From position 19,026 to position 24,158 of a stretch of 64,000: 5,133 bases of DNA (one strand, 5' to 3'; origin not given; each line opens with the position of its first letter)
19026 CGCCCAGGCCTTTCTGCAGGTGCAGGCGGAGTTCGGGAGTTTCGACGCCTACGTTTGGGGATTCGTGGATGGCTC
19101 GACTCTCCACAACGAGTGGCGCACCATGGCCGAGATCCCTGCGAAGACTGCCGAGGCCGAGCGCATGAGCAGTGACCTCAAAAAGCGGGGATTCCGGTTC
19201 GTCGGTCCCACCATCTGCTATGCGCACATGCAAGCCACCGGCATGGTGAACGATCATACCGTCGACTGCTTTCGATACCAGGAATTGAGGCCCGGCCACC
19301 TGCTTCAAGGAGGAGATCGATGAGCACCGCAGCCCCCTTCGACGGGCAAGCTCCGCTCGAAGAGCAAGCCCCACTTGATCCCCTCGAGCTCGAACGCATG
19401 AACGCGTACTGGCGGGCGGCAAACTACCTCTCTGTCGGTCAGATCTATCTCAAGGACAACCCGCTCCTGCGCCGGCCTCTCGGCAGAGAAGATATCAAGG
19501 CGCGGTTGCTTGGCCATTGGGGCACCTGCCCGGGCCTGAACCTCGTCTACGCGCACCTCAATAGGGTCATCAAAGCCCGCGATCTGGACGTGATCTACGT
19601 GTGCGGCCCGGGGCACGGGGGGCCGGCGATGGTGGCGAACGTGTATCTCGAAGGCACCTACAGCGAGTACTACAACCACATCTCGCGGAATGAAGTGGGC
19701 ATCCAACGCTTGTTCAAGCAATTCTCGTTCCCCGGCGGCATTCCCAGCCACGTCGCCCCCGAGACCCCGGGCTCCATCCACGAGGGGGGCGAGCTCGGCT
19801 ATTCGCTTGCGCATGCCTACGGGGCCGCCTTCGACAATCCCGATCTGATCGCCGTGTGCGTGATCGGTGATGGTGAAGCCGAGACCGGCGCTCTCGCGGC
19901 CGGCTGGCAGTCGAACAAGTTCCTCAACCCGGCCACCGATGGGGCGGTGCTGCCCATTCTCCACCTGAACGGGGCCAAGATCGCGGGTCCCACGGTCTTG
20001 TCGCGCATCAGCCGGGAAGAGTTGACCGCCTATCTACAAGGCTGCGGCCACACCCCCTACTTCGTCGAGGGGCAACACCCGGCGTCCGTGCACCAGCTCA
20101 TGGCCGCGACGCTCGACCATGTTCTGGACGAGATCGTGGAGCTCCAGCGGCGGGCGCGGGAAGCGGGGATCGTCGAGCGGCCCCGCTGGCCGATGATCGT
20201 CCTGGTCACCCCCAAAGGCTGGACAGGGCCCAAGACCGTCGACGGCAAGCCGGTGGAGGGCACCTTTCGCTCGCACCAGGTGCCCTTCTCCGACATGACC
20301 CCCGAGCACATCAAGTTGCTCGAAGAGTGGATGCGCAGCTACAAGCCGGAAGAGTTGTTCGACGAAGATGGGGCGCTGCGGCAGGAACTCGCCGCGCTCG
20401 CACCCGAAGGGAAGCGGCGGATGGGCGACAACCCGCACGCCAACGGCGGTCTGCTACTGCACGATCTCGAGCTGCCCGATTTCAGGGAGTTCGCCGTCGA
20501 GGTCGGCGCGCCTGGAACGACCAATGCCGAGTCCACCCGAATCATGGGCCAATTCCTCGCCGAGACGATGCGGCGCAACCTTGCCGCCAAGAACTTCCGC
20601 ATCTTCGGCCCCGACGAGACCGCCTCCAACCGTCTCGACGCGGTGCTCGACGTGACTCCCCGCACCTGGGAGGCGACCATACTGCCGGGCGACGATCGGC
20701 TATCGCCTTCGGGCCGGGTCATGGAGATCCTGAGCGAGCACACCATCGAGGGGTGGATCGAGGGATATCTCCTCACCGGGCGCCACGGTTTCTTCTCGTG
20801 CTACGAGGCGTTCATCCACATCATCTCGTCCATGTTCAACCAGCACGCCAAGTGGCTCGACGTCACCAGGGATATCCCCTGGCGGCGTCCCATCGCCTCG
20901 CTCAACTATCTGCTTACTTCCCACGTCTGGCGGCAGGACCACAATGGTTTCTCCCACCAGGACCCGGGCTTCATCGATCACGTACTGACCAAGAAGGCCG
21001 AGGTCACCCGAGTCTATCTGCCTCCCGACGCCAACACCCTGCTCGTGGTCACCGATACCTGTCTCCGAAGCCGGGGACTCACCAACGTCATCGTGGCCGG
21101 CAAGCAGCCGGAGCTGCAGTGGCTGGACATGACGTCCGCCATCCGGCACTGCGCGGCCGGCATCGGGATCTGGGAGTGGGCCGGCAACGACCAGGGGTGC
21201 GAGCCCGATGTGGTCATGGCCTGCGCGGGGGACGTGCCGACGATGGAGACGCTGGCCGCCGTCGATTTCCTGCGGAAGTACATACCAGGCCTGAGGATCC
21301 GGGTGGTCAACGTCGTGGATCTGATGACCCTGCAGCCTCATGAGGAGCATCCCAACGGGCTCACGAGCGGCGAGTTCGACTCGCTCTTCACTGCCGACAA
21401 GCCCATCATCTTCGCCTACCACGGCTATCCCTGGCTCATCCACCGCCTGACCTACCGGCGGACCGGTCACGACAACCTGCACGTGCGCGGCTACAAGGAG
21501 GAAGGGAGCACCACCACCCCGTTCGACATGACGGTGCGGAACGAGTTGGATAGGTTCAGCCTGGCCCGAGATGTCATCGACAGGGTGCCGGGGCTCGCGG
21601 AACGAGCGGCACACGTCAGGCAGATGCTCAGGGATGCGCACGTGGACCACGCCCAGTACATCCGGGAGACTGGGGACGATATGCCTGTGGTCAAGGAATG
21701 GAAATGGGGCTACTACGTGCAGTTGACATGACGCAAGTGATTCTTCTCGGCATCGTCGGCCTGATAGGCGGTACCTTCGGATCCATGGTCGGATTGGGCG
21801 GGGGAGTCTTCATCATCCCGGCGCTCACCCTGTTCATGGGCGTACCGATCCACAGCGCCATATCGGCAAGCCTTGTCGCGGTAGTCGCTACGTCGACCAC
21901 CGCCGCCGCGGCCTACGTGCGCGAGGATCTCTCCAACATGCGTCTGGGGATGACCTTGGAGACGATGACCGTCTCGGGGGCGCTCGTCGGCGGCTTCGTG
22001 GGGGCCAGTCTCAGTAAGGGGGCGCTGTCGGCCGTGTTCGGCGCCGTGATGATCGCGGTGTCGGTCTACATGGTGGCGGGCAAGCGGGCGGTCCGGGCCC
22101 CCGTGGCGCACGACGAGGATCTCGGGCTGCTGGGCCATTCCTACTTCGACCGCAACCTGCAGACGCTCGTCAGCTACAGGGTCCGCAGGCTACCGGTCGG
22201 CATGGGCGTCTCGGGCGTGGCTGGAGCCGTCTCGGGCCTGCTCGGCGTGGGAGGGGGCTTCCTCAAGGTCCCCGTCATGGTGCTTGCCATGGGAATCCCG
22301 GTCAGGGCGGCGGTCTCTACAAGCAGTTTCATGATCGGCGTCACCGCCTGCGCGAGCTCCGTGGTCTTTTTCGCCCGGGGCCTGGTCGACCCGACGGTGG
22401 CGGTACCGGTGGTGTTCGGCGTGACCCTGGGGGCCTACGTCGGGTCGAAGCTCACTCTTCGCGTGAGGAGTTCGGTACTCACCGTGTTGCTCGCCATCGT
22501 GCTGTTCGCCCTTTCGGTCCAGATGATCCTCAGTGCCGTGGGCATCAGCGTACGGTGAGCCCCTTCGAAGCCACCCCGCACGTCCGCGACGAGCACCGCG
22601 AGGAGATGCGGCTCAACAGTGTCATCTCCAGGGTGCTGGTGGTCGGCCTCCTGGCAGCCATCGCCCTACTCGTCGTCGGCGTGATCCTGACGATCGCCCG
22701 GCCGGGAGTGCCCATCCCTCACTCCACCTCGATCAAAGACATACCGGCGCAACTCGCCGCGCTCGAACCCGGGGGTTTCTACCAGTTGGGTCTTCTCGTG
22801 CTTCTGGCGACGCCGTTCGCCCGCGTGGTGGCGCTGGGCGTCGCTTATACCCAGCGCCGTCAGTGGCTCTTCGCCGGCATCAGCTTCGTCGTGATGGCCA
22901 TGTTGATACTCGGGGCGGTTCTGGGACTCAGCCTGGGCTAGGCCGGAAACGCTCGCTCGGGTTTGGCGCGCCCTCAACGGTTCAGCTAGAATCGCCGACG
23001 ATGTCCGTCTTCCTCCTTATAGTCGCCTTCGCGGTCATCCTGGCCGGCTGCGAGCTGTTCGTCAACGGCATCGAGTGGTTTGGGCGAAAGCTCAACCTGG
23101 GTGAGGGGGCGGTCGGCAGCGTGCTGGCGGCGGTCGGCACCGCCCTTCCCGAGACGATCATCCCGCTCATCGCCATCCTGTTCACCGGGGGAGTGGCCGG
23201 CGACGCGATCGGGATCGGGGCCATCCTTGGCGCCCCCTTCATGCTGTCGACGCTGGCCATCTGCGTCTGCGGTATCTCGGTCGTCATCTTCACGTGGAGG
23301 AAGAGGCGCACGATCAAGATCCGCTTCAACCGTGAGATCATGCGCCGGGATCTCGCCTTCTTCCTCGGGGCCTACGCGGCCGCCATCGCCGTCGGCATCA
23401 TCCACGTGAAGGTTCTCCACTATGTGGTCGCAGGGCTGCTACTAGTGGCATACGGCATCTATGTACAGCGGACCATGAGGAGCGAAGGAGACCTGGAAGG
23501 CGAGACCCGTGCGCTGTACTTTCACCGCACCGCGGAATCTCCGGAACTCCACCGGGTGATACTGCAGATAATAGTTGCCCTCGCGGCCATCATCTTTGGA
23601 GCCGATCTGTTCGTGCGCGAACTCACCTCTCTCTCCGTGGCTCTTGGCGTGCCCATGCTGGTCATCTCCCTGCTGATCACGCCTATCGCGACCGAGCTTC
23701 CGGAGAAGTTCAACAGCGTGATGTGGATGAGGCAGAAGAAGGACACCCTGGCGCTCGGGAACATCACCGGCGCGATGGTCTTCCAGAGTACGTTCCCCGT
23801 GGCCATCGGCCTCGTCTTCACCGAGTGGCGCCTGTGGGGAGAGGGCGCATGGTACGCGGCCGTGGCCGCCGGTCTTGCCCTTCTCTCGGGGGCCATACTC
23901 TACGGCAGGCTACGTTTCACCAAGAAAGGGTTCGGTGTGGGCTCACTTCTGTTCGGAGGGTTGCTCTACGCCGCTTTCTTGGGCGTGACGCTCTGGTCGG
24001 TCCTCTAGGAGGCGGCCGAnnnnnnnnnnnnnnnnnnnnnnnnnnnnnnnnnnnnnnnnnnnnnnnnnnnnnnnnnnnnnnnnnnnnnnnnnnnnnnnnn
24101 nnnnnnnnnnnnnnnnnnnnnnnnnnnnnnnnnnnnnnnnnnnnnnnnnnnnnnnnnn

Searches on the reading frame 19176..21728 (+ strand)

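Call 28: search_protein_families(library=pfam, proteins=[window:19176-21728:+], max_evalue=0.00001)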
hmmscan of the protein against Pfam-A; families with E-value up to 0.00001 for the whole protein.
window:19176-21728:+ (851 aa): 3 families
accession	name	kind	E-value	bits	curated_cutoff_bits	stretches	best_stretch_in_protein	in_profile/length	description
PF09364.15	XFP_N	-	1.3e-172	574.1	23.7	1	68-426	3-363/364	XFP N-terminal domain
PF09363.15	XFP_C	-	4.7e-95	317.2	23.4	1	643-844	1-202/202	XFP C-terminal domain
PF03894.20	XFP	-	1.4e-84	282.7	22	1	456-632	2-177/177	D-xylulose 5-phosphate/D-fructose 6-phosphate phosphoketolase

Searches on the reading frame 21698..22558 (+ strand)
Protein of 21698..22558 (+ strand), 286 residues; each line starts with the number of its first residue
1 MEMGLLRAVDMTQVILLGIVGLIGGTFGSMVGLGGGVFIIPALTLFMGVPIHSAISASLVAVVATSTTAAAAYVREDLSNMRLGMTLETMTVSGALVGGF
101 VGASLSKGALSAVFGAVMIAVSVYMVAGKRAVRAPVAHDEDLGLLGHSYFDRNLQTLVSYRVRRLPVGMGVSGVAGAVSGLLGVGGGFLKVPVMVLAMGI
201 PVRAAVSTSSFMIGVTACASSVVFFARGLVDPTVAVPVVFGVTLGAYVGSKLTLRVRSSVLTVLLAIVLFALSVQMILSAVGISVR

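Call 28: search_protein_families(library=pfam, proteins=[window:21698-22558:+], max_evalue=0.00001)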
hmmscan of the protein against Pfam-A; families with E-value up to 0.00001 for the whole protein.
window:21698-22558:+ (286 aa): 1 family
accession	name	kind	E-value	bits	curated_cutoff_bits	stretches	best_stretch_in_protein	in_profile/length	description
PF01925.25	TauE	-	2.4e-46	158.8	32.6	1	18-276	2-237/237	Sulfite exporter TauE/SafE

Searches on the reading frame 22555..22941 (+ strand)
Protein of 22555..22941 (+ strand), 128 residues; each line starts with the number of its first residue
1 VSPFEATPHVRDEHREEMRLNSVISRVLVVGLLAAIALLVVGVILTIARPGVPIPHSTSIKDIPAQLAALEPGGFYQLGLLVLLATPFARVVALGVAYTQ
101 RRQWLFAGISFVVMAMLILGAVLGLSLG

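Call 28: search_protein_families(library=pfam, proteins=[window:22555-22941:+], max_evalue=0.00001)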
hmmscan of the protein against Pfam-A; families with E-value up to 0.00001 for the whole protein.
window:22555-22941:+ (128 aa): 1 family
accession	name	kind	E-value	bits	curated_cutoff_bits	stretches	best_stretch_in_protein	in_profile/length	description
PF07843.16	DUF1634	-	8.9e-18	64.7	27.5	1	24-121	1-101/102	Protein of unknown function (DUF1634)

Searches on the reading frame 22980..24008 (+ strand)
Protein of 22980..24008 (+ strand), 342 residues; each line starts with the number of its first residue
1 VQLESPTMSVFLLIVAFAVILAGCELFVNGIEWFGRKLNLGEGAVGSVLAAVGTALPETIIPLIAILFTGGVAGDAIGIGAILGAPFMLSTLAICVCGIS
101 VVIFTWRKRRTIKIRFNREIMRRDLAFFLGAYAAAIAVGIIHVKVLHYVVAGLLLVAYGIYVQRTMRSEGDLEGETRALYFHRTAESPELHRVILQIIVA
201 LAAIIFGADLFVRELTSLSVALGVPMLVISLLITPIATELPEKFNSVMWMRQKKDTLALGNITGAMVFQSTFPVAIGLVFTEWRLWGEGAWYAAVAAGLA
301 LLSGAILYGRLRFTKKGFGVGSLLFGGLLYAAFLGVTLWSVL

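Call 28: search_protein_families(library=pfam, proteins=[window:22980-24008:+], max_evalue=0.00001)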
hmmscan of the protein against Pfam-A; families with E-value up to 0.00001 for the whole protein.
window:22980-24008:+ (342 aa): 1 family
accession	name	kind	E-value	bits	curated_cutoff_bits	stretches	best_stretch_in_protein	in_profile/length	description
PF01699.29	Na_Ca_ex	-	5.6e-27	95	24.9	2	194-336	3-148/151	Sodium/calcium exchanger protein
